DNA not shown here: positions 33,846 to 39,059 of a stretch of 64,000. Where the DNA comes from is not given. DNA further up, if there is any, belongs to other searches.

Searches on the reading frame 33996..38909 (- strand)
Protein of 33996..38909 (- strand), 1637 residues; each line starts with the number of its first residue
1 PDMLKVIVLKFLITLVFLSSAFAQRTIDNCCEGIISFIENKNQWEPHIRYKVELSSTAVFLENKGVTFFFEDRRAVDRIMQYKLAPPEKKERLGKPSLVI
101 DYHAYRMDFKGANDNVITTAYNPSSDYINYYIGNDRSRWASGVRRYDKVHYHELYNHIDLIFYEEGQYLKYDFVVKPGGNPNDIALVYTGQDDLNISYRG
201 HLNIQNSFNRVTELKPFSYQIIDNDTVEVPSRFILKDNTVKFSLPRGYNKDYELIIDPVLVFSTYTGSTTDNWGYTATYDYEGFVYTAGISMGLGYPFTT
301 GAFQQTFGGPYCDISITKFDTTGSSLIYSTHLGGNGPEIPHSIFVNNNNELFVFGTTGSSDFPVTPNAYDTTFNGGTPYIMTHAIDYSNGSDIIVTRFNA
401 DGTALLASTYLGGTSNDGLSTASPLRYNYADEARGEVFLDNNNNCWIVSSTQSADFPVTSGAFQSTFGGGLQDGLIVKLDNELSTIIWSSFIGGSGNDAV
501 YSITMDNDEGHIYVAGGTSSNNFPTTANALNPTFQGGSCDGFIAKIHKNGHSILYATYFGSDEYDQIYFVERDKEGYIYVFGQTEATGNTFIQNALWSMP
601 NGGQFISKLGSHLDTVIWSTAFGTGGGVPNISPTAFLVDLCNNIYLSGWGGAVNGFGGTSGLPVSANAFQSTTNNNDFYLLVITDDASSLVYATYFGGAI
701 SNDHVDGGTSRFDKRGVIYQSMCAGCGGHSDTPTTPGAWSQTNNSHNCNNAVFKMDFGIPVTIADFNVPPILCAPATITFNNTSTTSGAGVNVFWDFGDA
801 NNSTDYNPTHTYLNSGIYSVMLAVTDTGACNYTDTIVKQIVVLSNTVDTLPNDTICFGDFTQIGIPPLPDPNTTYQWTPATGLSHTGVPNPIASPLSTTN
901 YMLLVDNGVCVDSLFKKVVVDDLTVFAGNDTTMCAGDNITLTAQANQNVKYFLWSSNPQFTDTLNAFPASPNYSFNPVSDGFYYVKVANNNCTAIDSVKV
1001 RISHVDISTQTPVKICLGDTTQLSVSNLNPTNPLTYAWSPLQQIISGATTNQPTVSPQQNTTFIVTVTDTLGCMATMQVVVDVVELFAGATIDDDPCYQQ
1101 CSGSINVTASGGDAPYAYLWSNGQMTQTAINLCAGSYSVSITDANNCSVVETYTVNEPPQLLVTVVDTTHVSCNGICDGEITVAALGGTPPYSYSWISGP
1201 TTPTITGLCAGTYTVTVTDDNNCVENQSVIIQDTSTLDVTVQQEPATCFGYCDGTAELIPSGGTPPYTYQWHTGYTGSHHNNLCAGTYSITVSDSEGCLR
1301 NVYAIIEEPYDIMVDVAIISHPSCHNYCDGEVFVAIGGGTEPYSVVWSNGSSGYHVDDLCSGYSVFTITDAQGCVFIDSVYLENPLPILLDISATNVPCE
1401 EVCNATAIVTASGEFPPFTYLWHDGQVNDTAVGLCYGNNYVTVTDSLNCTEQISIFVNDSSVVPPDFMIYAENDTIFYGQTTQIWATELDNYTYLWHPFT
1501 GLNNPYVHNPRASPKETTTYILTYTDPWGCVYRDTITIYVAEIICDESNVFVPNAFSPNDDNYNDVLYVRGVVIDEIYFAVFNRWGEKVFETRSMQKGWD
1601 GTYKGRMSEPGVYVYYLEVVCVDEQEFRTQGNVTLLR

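Call 84: search_protein_families(library=pfam, proteins=[window:33996-38909:-], max_evalue=0.00001)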
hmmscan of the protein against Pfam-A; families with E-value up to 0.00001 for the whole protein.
window:33996-38909:- (1637 aa): 4 families
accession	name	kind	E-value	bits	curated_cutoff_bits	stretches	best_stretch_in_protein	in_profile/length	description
PF25778.1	DUF7948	-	6.5e-68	229.4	27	1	37-259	1-214/214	Domain of unknown function (DUF7948)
PF13573.12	SprB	-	8.9e-30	102.5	28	3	1240-1274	1-35/37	SprB repeat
PF13585.12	CHU_C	-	1.6e-16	60.7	27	1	1551-1632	2-83/86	CHU_C Type IX secretion signal domain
PF18911.6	PKD_4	-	7.6e-15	55.2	27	1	766-836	8-81/85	PKD domain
